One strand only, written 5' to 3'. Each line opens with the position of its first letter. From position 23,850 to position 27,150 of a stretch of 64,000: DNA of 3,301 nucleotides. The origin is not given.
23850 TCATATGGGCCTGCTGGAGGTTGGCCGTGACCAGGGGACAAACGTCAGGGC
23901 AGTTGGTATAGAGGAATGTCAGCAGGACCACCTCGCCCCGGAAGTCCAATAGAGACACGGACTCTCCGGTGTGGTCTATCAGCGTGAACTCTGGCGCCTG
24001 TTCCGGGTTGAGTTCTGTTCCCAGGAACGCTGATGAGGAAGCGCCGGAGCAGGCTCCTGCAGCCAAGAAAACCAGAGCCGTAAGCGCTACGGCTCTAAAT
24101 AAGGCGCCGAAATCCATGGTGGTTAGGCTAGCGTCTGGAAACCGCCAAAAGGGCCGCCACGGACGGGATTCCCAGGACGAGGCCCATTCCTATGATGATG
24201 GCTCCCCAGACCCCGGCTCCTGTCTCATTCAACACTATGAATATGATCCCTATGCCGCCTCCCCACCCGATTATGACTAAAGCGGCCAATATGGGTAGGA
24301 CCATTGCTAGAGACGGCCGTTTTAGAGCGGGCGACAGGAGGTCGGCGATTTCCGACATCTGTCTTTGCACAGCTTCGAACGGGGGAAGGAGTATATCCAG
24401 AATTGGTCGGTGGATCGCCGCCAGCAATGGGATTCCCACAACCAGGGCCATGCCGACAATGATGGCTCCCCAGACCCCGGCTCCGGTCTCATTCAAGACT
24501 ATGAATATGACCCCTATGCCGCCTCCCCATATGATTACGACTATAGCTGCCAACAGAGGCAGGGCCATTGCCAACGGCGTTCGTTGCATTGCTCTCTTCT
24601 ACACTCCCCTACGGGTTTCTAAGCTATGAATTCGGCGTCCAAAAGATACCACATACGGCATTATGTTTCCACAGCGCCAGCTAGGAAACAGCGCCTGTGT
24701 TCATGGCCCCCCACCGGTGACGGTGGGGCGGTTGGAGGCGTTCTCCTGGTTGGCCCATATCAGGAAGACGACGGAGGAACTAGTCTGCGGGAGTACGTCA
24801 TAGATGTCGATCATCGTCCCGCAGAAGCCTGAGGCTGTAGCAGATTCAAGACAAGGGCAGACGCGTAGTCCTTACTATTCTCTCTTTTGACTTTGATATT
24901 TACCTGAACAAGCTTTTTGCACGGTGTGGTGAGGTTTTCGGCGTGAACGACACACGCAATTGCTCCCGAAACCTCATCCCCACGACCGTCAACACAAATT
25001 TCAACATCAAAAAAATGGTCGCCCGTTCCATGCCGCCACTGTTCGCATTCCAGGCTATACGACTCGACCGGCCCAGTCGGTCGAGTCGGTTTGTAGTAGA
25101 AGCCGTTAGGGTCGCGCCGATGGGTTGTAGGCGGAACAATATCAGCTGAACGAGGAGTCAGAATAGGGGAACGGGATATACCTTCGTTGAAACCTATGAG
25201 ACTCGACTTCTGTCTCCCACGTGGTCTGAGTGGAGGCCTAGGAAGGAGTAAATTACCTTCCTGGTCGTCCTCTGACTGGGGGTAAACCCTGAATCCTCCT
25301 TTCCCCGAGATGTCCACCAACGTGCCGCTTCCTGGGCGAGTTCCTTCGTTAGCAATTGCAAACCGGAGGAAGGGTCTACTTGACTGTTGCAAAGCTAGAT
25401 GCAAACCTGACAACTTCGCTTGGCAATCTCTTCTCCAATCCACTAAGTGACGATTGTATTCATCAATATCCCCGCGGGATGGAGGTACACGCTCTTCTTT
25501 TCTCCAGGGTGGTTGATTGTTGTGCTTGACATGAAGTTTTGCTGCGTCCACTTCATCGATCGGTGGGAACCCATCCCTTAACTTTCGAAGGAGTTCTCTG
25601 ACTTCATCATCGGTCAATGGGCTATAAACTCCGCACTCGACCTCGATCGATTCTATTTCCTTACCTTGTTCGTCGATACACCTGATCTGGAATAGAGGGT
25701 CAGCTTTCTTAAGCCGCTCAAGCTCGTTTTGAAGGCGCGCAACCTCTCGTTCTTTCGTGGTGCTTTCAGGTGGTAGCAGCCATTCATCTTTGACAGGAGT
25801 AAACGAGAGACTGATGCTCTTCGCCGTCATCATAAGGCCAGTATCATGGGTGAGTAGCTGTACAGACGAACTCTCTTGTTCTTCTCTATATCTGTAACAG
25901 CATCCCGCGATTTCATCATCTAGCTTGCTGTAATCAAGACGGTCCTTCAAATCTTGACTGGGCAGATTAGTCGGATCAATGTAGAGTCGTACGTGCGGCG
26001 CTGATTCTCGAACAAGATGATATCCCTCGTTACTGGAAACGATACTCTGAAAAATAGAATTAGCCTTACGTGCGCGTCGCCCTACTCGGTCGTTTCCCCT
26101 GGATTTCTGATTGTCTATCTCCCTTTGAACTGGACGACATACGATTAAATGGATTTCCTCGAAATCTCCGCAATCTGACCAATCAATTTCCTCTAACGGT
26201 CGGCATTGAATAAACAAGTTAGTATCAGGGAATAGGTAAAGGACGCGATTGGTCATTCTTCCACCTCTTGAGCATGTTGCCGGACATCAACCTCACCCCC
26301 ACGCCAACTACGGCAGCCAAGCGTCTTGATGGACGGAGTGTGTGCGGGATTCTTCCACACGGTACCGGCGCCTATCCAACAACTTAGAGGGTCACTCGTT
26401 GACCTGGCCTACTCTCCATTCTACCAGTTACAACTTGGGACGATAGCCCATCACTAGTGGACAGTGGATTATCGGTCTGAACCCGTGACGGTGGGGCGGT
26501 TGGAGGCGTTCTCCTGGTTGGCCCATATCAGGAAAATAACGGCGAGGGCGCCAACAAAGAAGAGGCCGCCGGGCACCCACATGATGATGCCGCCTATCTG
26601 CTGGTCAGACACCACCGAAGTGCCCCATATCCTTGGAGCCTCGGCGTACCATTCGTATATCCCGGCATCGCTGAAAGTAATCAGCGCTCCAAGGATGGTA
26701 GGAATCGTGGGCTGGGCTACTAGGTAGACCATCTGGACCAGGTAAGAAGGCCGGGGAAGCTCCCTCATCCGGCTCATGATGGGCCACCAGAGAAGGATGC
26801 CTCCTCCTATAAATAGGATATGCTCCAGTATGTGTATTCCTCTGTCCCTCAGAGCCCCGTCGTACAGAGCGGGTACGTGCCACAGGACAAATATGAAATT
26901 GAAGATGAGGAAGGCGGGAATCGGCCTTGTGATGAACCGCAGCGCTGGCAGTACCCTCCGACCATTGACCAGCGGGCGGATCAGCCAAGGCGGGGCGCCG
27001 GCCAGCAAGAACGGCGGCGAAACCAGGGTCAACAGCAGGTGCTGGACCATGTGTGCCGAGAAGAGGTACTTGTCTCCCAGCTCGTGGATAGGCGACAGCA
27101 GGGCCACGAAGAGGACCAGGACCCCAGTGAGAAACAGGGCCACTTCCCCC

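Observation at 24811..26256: Single-gene cargo: a 481-aa PIN-like nuclease domain, coiled coil and unknown 250-aa C-terminal module (candidate stand-alone defence or abortive-infection effector)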

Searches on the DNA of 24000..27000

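Call 74: search_rna_families(source=window, start=24000, end=27000, threshold=evalue, max_evalue=1)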
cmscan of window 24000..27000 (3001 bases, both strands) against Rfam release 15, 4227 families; matches with E-value up to 1: 0.
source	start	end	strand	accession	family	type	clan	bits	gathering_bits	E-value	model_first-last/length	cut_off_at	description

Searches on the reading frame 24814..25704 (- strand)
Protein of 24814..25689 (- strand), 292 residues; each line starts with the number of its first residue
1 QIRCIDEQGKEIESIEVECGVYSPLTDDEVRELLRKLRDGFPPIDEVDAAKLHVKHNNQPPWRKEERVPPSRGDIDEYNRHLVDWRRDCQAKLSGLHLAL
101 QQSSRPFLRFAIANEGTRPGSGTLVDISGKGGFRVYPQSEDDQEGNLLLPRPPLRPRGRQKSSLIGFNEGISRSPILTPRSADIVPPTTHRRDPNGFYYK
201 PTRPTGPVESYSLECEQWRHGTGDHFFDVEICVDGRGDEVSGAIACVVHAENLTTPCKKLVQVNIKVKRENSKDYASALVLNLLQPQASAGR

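Call 30: search_protein_representatives(protein=window:24814-25689:-)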
Query: 292 residues. Proteins with E-value up to 0.001 (for the whole library): 825; up to 1e-10: 499; up to 1e-30: 88. The best 150 are listed.
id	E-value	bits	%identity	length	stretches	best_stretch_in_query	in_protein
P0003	7.2e-116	403.2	64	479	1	1-291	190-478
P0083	3.2e-54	200.7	40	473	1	2-281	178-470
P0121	5.1e-52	193.5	40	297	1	1-280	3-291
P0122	1.7e-49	185.2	40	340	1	2-283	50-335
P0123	4.4e-47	177.3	43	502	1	3-283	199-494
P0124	1.7e-46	175.4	38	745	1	2-285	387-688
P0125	1.7e-46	175.4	40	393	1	3-282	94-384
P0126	1.9e-45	171.9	39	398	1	3-285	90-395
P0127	3.3e-45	171.1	40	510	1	2-283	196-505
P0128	4.3e-45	170.8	37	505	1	1-283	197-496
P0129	9.0e-45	169.7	37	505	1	3-283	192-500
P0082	1.8e-44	168.8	41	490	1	1-280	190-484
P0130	2.5e-43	165.0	39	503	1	2-280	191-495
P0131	7.9e-43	163.3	39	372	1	2-280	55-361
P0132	1.7e-42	162.3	36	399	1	2-277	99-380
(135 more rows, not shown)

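Call 61: predict_structure(alignment_id=A4)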
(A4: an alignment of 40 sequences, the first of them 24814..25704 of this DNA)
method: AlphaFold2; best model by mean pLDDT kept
length: 297 residues; sequences in the alignment: 40
mean_pLDDT: 88.2   pTM: 0.78
mean pLDDT of the five models: 88.2, 86.4, 85.9, 85.3, 85.1
residues with pLDDT >= 90: 218; 70-90: 29; 50-70: 39; < 50: 11
segments of 3 or more residues with pLDDT < 50: 182-184
pLDDT, mean of each block of 10 residues (from residue 1): 94 96 96 98 95 73 68 88 97 97 94 97 97 98 77 93 72 51 51 75 95 97 96 96 97 97 98 96 96 59
secondary structure, 60 per line:
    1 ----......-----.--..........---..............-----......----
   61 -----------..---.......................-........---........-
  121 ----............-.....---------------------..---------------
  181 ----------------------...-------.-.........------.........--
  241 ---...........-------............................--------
elements in order: E5-10 E19-28 H32-45 H51-56 H77-99 H101-108 E112-119 E125-136 E138-142 E203-205 E215-223 E230-238 E244-254 E262-276 H277-289

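Call 66: fold_search(model_id=the predicted structure, library=pdb)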
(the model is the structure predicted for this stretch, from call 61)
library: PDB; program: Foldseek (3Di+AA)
matches with E <= 10: 1577; with E <= 0.001: 26
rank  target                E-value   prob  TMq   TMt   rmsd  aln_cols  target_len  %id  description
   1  5es4_G                5.5e-05  1.00  0.26  0.10   7.8       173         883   17  RE-REFINEMENT OF INTEGRIN ALPHAXBETA2 ECTODOMAIN IN THE CLOSED/BENT CONFORMATION (released 2016-03-02)
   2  4neh_A                7.3e-05  1.00  0.27  0.09   7.9       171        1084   14  An internal ligand-bound, metastable state of a leukocyte integrin, aXb2 (released 2014-01-15)
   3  7wrk                  1.3e-04  1.00  0.25  0.43  16.0       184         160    6  Structure of hypothetical protein TTHA1873 from Thermus thermophilus (released 2022-03-09)
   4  4nen_A                1.3e-04  1.00  0.26  0.08   5.3       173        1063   13  An internal ligand-bound, metastable state of a leukocyte integrin, aXb2 (released 2014-01-15)
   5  3k71_A                1.6e-04  1.00  0.25  0.10  15.1       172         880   13  Structure of integrin alphaX beta2 ectodomain (released 2010-01-12)
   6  3k6s_E                1.7e-04  1.00  0.26  0.10   7.5       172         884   14  Structure of integrin alphaXbeta2 ectodomain (released 2010-01-12)
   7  3k71_C                1.9e-04  1.00  0.25  0.10  15.1       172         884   13  Structure of integrin alphaX beta2 ectodomain (released 2010-01-12)
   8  3k6s_C                2.0e-04  1.00  0.26  0.10   7.5       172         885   14  Structure of integrin alphaXbeta2 ectodomain (released 2010-01-12)
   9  7wwn                  2.3e-04  1.00  0.26  0.46  15.7       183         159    9  Structure of hypothetical protein TTHA1873 from Thermus thermophilus with Potassium mercuric iodide (released 2022-04-06)
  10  8p4l_A                2.3e-04  1.00  0.24  0.14  13.7       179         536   13  Beta-N-acetylgalactosaminidase from Niabella aurantiaca (released 2024-01-17)
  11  3k71_E                2.3e-04  1.00  0.25  0.10  15.1       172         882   13  Structure of integrin alphaX beta2 ectodomain (released 2010-01-12)
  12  6fvi                  2.3e-04  1.00  0.22  0.41  17.9       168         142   11  ASH / PapD-like domain of human CEP192 (PapD-like domain 7) (released 2019-03-20)
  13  3hs0_H                3.1e-04  1.00  0.28  0.23  13.7       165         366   13  Cobra Venom Factor (CVF) in complex with human factor B (released 2009-07-07)
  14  3frp_B                4.4e-04  1.00  0.28  0.25  12.6       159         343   13  Crystal Structure of Cobra Venom Factor, a Co-factor for C3- and C5 convertase CVFBb (released 2009-04-28)
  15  2a74_F                4.4e-04  1.00  0.25  0.25  19.4       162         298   15  Human Complement Component C3c (released 2005-09-27)
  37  6avq_A                1.6e-03  0.93  0.22  0.08  19.2       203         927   10  The Therapeutic Antibody LM609 Selectively Inhibits Ligand Binding to Human alpha-V beta-3 Integrin via Steric Hindran (released 2017-11-01)
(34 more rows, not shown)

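Call 67: fold_search(model_id=the predicted structure, library=viral)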
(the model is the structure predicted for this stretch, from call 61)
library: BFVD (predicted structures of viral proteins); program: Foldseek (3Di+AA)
matches with E <= 10: 598; with E <= 0.001: 1
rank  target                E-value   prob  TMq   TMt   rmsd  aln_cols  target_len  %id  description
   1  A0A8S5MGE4            2.4e-04  1.00  0.25  0.17  11.4       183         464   12  PknB-like protein [Podoviridae sp. ctqve24]
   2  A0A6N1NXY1            1.0e-03  1.00  0.28  0.09   3.6       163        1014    6  DUF11 domain-containing protein [Tupanvirus soda lake]
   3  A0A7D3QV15            3.5e-03  0.75  0.17  0.19  22.8       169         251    9  Uncharacterized protein [Fadolivirus FV1/VV64]
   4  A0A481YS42            5.3e-03  0.82  0.20  0.33  19.9       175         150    7  Uncharacterized protein [Marseillevirus LCMAC101]
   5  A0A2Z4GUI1            8.6e-03  0.82  0.21  0.31  11.3       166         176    9  (no name in the UniProt tables at hand)
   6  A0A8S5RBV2            9.1e-03  0.91  0.22  0.15   6.1       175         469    7  Translocon-associated protein beta (TRAPB) [virus sp. ctOZh10]
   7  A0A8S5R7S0            1.1e-02  0.77  0.19  0.31  13.6       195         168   12  Uncharacterized protein [virus sp. ctah610]
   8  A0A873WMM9            1.2e-02  0.84  0.18  0.06  12.4       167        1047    7  (no name in the UniProt tables at hand)
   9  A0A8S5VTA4            1.5e-02  0.92  0.24  0.09  20.1       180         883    8  (no name in the UniProt tables at hand)
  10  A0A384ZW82            2.4e-02  0.30  0.15  0.14   8.8       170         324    8  Putative tail protein [Dickeya phage vB_DsoM_JA13]
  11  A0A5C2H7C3            2.5e-02  0.97  0.22  0.35   5.0       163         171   11  Uncharacterized protein [Sinorhizobium phage ort11]
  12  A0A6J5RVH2            3.0e-02  0.77  0.23  0.27  16.2       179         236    8  Uncharacterized protein [uncultured Caudovirales phage]
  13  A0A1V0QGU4            3.2e-02  0.57  0.17  0.26  15.5       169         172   10  SWPV1-144 [Shearwaterpox virus]
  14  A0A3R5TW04            3.2e-02  0.23  0.14  0.17  23.8       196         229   10  Membrane glycoprotein [Epstein-Barr virus (strain GD1)]
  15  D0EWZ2                3.4e-02  0.08  0.11  0.11  28.1       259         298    8  33.6 kDa protein 2c [Tobacco rattle virus]
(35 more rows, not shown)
